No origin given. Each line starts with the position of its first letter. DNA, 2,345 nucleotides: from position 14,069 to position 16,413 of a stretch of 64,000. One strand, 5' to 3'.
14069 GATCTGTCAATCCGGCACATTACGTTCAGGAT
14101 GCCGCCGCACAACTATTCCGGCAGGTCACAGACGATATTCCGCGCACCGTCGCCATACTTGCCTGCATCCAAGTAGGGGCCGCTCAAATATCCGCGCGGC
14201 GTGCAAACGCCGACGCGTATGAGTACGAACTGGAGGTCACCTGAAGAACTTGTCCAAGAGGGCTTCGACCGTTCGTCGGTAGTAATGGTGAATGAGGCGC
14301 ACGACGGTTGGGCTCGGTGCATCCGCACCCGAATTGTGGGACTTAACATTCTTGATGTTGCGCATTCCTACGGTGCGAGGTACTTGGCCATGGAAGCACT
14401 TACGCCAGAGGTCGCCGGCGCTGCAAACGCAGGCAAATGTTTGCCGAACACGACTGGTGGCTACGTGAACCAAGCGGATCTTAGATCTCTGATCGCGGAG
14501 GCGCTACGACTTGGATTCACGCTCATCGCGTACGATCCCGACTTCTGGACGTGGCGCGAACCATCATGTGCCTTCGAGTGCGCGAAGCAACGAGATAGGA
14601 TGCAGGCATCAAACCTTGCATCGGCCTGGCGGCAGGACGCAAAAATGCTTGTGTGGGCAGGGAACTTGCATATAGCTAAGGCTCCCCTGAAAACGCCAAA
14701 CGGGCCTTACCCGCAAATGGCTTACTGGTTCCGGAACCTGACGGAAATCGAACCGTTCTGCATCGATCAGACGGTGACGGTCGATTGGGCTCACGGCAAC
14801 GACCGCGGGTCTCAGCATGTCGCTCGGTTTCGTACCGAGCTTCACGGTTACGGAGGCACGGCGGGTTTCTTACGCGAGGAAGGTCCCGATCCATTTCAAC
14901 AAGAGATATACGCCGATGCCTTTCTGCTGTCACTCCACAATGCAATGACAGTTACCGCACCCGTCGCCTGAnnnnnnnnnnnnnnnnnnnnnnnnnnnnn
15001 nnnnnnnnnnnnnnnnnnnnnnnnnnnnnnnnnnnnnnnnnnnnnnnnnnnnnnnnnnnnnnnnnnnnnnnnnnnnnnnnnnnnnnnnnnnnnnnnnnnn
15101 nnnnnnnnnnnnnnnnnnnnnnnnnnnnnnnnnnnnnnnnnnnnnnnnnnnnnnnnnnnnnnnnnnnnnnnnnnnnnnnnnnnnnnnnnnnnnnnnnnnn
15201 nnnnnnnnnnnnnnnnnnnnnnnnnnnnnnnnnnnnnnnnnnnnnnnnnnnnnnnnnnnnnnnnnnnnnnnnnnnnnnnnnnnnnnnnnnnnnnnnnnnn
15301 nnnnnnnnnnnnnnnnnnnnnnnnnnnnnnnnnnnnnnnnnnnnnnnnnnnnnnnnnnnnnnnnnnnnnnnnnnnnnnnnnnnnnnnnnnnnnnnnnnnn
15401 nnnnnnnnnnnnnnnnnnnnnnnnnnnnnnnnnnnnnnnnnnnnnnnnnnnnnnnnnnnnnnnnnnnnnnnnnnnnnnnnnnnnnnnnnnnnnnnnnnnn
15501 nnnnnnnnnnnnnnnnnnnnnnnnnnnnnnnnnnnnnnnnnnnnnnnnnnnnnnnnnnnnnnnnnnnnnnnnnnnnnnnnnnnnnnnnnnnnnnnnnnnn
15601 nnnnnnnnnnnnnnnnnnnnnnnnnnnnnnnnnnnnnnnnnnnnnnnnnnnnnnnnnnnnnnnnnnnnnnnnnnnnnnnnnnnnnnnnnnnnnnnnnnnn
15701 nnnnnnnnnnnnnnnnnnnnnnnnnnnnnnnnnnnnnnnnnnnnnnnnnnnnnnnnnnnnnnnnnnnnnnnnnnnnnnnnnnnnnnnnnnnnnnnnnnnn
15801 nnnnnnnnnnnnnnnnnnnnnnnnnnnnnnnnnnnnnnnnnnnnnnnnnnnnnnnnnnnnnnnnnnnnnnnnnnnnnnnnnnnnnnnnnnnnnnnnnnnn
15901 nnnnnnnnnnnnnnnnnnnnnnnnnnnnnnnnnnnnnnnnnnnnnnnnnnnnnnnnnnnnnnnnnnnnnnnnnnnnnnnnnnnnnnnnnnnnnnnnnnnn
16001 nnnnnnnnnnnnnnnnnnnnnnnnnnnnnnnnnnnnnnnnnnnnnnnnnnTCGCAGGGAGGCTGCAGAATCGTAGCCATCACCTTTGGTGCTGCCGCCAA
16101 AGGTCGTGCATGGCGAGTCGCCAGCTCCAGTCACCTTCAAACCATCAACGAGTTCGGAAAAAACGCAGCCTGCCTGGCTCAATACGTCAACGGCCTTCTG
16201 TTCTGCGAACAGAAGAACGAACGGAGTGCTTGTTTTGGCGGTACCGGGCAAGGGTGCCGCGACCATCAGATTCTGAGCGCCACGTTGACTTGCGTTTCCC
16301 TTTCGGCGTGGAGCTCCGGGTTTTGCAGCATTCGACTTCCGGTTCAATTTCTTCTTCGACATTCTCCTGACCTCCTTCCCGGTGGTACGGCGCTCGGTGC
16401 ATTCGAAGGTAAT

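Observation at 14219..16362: Non-canonical graspetide (omega-ester/amide RiPP) locus: translationally coupled precursor plus MvdD-like ATP-grasp, with a convergent Tiki/ChaN-superfamily hydrolase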

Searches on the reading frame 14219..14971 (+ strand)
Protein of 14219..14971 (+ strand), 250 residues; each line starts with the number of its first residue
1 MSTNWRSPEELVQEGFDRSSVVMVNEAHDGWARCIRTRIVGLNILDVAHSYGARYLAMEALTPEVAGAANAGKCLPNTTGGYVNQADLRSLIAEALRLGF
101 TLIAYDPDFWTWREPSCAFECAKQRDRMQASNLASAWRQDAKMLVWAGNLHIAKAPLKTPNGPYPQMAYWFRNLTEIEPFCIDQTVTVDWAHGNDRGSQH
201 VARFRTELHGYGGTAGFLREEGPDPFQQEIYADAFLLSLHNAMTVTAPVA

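Call 3: search_protein_families(library=pfam, proteins=[window:14219-14971:+], max_evalue=1)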
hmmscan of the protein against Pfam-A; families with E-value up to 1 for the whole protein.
window:14219-14971:+ (250 aa): 1 family
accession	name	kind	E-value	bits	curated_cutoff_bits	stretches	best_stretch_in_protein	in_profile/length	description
PF05139.19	Erythro_esteras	-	0.00044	20.5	26.4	1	123-156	199-232/358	Erythromycin esterase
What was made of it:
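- On Erythromycin esterase family (Pfam PF05139): 20.5 bits against 26.4, and only residues 123-156 are matched (call 3).
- Closest known: TIKI superfamily enzymes. Different: It scores below the Pfam Erythro_esterase threshold (20.5 against 26.4 bits; call 3).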

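Call 4: search_protein_families(library=ncbifam, proteins=[window:14219-14971:+], max_evalue=1)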
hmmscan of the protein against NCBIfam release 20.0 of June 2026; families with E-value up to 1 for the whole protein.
window:14219-14971:+ (250 aa): 0 families
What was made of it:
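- On SAV_5884/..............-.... (TIGR04187, group 13): The precursor gives no NCBIfam hit (call 4).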

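Call 19: find_homologous_proteins(query=window:14219-14971:+, max_evalue=0.01)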
Query window:14219-14971:+ (250 aa): 226 proteins with E <= 0.01 among 630 candidates; the best 120 are listed.
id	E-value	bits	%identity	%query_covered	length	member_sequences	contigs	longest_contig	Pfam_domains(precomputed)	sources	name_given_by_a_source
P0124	2.4e-130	452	100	77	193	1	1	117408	-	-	-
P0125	3.3e-89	317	59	98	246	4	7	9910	-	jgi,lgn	-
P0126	1.4e-72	263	54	96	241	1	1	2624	-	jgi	jgi:hypothetical protein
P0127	3.5e-72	261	53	96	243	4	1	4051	-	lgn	-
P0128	2.5e-53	200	48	96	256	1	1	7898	-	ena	-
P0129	1.4e-52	197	45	96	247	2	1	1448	-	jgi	jgi:erythromycin esterase-like protein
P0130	3.1e-52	196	44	95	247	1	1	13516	-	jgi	jgi:hypothetical protein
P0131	3.5e-52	196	45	96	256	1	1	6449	-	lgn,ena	-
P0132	5.9e-52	195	44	95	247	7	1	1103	-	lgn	-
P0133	1.3e-51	194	45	96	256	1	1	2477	-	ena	-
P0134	8.3e-51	191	41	97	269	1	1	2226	-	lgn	-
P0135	9.7e-51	191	45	96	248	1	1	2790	-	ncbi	-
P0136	1.9e-50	190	44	96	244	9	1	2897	-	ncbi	-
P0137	2.2e-50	190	47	95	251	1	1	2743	-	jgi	jgi:hypothetical protein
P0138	2.8e-50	190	45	96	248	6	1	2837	-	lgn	-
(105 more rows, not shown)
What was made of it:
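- Checked: Homologues cover 96% of the 250-aa form that starts at 14219 (call 19).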

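Call 21: search_solved_structures(query=window:14219-14971:+, max_evalue=10)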
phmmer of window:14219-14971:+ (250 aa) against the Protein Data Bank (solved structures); distinct sequences matched with E-value up to 10: 2.
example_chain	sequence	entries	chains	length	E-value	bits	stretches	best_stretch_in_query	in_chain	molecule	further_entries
6s9o_A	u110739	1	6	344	1.1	12.3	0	129-174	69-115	designed Armadillo repeat protein with internal Lock1 fused to target peptide KRKRKLKFKR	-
6wj2_H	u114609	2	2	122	1.8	11.6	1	162-212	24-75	Sodium-coupled neutral amino acid transporter 9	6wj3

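Call 32: predict_structure(alignment_id=A2)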
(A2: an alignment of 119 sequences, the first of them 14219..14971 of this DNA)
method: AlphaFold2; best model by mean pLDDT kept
length: 250 residues; sequences in the alignment: 119
mean_pLDDT: 95.0   pTM: 0.93
mean pLDDT of the five models: 95.0, 94.5, 94.3, 93.9, 93.6
residues with pLDDT >= 90: 223; 70-90: 23; 50-70: 4; < 50: 0
segments of 3 or more residues with pLDDT < 50: none
pLDDT, mean of each block of 10 residues (from residue 1): 93 98 96 96 98 98 97 96 95 98 94 89 96 94 95 95 96 98 96 86 96 98 96 98 83
secondary structure, 60 per line:
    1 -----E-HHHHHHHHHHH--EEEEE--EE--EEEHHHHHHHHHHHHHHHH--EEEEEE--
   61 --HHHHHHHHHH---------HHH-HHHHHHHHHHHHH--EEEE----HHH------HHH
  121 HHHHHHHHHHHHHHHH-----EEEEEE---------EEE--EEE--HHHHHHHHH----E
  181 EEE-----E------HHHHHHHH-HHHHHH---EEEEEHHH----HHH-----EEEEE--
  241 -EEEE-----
elements in order: H8-18 E21-25 E32-34 H35-50 E53-58 H63-72 H86-98 E101-104 H118-136 E142-147 E157-159 E162-164 H167-175 E180-183 H196-203 H205-210 E214-218 E234-238 E242-245
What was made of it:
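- On TIKI/ChaN/Ere superfamily (hydrolase): AF2 pLDDT is 95 (call 32).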

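Call 36: fold_search(model_id=the predicted structure, library=pdb)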
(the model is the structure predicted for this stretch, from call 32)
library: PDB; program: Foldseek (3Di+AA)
matches with E <= 10: 692; with E <= 0.001: 12
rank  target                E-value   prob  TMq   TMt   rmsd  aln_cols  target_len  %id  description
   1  6a8j_C                2.6e-05  1.00  0.47  0.27   5.5       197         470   11  Crystal structure of bacterial protein toxins (released 2018-10-10)
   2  6a8j_B                3.1e-05  1.00  0.48  0.27   4.7       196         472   13  Crystal structure of bacterial protein toxins (released 2018-10-10)
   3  6a7h_A                4.0e-05  1.00  0.51  0.29   4.5       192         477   11  Bacterial protein toxins (released 2018-10-10)
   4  6a7h_C                7.6e-05  1.00  0.51  0.29   4.0       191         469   11  Bacterial protein toxins (released 2018-10-10)
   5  5t09                  9.2e-05  1.00  0.45  0.51   6.3       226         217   14  The structure of the type III effector HopBA1 (released 2017-02-01)
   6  6a7h_B                1.1e-04  1.00  0.48  0.27   5.3       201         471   10  Bacterial protein toxins (released 2018-10-10)
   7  5w6l_B                1.1e-04  1.00  0.39  0.22   7.0       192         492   11  Crystal Structure of RRSP, a MARTX Toxin Effector Domain from Vibrio vulnificus CMCP6 (released 2018-06-27)
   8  6a8j_A                1.4e-04  1.00  0.45  0.26   5.7       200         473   12  Crystal structure of bacterial protein toxins (released 2018-10-10)
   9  6a7h_D                1.5e-04  1.00  0.50  0.29   4.3       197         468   14  Bacterial protein toxins (released 2018-10-10)
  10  5w6l_A                1.5e-04  1.00  0.44  0.24   6.4       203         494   11  Crystal Structure of RRSP, a MARTX Toxin Effector Domain from Vibrio vulnificus CMCP6 (released 2018-06-27)
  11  2g5g                  2.1e-04  1.00  0.53  0.52   5.1       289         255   10  Cofacial heme binding to ChaN of Campylobacter jejuni (released 2006-10-03)
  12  2ebf_X                6.2e-04  1.00  0.43  0.17   7.3       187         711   12  Crystal structures reveal a thiol-protease like catalytic triad in the C-terminal region of Pasteurella multocida toxi (released 2007-03-06)
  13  2ebh_X                2.9e-03  1.00  0.49  0.19   4.3       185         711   13  Crystal structures reveal a thiol-protease like catalytic triad in the C-terminal region of Pasteurella multocida toxi (released 2007-03-06)
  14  2ec5_A                3.7e-03  1.00  0.47  0.18   5.1       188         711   11  Crystal structures reveal a thiol-protease like catalytic triad in the C-terminal region of Pasteurella multocida toxi (released 2007-03-06)
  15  6xcq                  4.5e-03  0.87  0.34  0.22  15.7       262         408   12  Erythromycin esterase EreC, mutant H289N in its closed conformation (released 2021-02-17)
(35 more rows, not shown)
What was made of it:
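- On TIKI/ChaN/Ere superfamily (hydrolase): Foldseek top hits are RRSP, HopBA1, ChaN, PMT-C1, EreC and Bcr135 (call 36).
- Closest known: TIKI superfamily enzymes. Same: The fold matches (Foldseek E 3e-5 to 5e-3, probability 0.87-1.0; call 36).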

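Call 37: find_related_loci(query=A2, collection=metagenome_contigs, flank=5000)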
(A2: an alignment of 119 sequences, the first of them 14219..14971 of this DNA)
Query A2 (250 aa) in metagenome_contigs; peptide patterns used: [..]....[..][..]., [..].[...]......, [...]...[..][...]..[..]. (x = any residue, [..] = any of these).
600 stretches matched a pattern (row limit reached: there are more); 435 encode a relative of the query (tblastn E <= 1e-3); the best 80 are kept; 80 distinct loci.
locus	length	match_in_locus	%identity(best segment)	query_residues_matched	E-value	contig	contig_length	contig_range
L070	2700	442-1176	44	6-243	1e-59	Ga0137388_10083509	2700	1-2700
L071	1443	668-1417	45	6-247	3e-59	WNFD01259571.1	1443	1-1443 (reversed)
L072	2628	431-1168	45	6-244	2e-56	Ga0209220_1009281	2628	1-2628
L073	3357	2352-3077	43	4-244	3e-56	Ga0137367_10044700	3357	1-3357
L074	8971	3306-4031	44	4-244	9e-56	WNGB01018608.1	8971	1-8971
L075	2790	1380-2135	44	1-244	7e-56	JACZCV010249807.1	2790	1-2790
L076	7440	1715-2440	44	4-244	8e-56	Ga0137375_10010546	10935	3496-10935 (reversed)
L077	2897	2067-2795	44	6-244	1e-55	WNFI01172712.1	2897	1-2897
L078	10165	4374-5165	41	5-243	5e-55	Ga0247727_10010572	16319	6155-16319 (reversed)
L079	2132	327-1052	43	1-243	2e-55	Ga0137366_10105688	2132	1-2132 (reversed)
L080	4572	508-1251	46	6-243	2e-54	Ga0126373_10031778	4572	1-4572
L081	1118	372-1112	44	3-243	8e-58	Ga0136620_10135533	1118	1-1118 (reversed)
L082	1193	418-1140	44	4-244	5e-57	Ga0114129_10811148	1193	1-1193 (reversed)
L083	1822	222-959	44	5-243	8e-55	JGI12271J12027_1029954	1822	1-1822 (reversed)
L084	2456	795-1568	43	5-243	5e-54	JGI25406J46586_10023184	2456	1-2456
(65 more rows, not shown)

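Call 59: search_protein_families(library=padloc, proteins=[window:14219-14971:+], max_evalue=0.01)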
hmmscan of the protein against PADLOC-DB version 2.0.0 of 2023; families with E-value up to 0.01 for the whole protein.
window:14219-14971:+ (250 aa): 0 families

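Call 70: find_encoding_contigs(protein=P0126, flank=5000, max_places=2)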
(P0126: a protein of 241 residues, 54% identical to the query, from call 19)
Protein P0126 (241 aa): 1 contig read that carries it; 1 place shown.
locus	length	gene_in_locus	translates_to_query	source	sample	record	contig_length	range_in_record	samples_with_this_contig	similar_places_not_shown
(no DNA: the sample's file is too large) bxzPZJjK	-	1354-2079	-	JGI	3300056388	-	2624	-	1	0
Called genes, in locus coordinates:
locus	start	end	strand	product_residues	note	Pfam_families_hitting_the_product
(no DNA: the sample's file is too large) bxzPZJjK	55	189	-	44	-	-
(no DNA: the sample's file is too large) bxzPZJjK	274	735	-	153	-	PF00589:Phage_integrase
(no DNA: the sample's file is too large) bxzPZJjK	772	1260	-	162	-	-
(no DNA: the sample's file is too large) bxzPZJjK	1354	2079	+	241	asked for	-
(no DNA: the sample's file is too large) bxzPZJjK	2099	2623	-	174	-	?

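Call 71: find_encoding_contigs(protein=P0127, flank=5000, max_places=2)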
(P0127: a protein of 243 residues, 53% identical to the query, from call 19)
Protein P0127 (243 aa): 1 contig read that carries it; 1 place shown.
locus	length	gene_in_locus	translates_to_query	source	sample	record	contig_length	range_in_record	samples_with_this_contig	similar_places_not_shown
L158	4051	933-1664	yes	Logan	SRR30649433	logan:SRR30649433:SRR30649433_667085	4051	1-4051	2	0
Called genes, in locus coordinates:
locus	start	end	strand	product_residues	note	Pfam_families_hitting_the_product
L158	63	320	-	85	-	PF03400:DDE_Tnp_IS1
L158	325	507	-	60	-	PF03400:DDE_Tnp_IS1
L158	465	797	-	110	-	PF03811:Zn_ribbon_InsA (weak)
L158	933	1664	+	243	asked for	-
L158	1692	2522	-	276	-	-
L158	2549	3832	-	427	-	PF14791:DNA_pol_B_thumb, PF02811:PHP (weak)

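Call 76: search_protein_families(library=phrogs, proteins=[window:14219-14971:+], max_evalue=0.001)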
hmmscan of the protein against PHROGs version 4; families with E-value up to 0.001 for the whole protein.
window:14219-14971:+ (250 aa): 0 families

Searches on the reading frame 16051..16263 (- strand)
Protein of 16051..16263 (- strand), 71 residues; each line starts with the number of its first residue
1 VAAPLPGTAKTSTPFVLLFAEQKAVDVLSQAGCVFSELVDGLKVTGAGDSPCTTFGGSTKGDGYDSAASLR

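Call 17: find_homologous_proteins(query=window:16051-16263:-, max_evalue=1)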
Query seq(71 aa) (71 aa): 3 proteins with E <= 1 among 3 candidates.
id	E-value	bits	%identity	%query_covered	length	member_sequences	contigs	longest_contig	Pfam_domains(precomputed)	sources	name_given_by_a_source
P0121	4.6e-38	145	100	100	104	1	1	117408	-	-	-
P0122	1.9e-29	118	80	99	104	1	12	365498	-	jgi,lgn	jgi:hypothetical protein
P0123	4.1e-25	104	74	99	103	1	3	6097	-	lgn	-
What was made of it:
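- Tried and rejected: It worked after the low-complexity basic tail was trimmed (call 17).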

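Call 41: find_encoding_contigs(protein=P0122, flank=10000, max_places=4)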
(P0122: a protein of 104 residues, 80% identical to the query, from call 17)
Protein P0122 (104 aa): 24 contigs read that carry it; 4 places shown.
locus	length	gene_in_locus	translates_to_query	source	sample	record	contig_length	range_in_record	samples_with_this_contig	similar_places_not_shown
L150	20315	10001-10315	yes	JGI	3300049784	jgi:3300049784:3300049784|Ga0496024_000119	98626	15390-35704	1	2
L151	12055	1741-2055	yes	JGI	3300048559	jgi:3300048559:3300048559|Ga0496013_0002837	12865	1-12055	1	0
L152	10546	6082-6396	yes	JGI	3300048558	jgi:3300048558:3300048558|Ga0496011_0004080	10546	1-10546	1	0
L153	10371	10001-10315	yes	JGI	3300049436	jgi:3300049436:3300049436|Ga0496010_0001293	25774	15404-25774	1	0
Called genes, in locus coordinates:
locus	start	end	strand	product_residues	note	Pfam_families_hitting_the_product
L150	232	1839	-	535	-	PF02321:OEP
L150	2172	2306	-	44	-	-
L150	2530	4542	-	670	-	PF00578:AhpC-TSA, PF08534:Redoxin, PF13905:Thioredoxin_8 (weak)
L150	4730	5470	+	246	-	PF00440:TetR_N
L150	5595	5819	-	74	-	-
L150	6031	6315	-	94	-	-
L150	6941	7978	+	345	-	-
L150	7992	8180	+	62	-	-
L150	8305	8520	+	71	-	-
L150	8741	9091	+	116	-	-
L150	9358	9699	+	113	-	-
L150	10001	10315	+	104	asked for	-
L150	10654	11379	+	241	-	-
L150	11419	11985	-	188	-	-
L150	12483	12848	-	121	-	-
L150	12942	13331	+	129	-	-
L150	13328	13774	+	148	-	PF01850:PIN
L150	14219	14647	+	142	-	-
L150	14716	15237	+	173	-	PF07275:ArdA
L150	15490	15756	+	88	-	PF08279:HTH_11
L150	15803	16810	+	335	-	PF13481:AAA_25 (faint), PF00004:AAA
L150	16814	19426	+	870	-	PF27160:Y4kK_N (weak), PF00082:Peptidase_S8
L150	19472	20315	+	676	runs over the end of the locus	PF12161:HsdM_N, PF02384:N6_Mtase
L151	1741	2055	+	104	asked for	-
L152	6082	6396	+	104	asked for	-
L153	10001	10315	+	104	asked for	-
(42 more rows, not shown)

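Call 58: search_protein_families(library=pfam, proteins=[L150:16814-19426:+, L150:12483-12848:-, L150:9358-9699:+, L150:8741-9091:+], max_evalue=0.01)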
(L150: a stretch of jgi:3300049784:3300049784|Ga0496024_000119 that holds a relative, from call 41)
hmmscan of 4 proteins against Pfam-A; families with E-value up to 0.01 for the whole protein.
L150:16814-19426:+ (870 aa): 1 family
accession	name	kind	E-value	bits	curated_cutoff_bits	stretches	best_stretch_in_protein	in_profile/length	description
PF00082.27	Peptidase_S8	-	3.5e-28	99.2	21.8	1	314-657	3-288/288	Subtilase family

L150:12483-12848:- (121 aa): 1 family
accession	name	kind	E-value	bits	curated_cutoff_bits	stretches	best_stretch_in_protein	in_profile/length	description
PF06316.17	Ail_Lom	-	0.0084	16.3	23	1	46-109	38-102/199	Enterobacterial Ail/Lom protein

L150:9358-9699:+ (113 aa): 0 families

L150:8741-9091:+ (116 aa): 0 families

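Call 60: search_protein_representatives(alignment_id=A5)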
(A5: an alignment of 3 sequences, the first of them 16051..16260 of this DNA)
Query: 3 sequences, 70 profile positions. Proteins with E-value up to 0.001 (for the whole library): 9; up to 1e-10: 1; up to 1e-30: 1. The best 9 are listed.
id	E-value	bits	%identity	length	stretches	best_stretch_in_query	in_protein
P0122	2.2e-40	152.6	-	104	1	1-70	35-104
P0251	6.7e-07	45.3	-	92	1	4-61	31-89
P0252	2.2e-06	43.7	-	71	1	2-43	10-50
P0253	4.1e-06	42.8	-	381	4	24-45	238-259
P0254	4.4e-06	42.7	-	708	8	27-67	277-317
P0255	9.7e-06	41.6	-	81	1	4-55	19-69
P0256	1.1e-05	41.5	-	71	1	4-61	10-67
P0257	1.2e-05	41.3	-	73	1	7-60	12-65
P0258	3.2e-05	39.9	-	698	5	23-64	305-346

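Call 66: find_encoding_contigs(protein=P0251, flank=5000, max_places=3)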
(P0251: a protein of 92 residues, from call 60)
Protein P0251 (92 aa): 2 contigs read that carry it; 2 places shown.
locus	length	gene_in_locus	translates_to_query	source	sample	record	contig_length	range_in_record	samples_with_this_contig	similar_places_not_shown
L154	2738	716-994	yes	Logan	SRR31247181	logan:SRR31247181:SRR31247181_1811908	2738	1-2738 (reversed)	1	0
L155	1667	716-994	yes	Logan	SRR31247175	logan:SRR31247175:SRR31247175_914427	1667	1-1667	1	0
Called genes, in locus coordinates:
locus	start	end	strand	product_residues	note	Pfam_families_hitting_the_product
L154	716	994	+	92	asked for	-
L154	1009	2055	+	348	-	PF21068:ATPgraspMvdD, PF08443:RimK (faint)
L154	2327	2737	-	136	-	?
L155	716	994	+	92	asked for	-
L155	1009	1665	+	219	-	?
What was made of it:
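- The one looked up, P0251, sits directly upstream of a PF21068 ligase (call 66).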
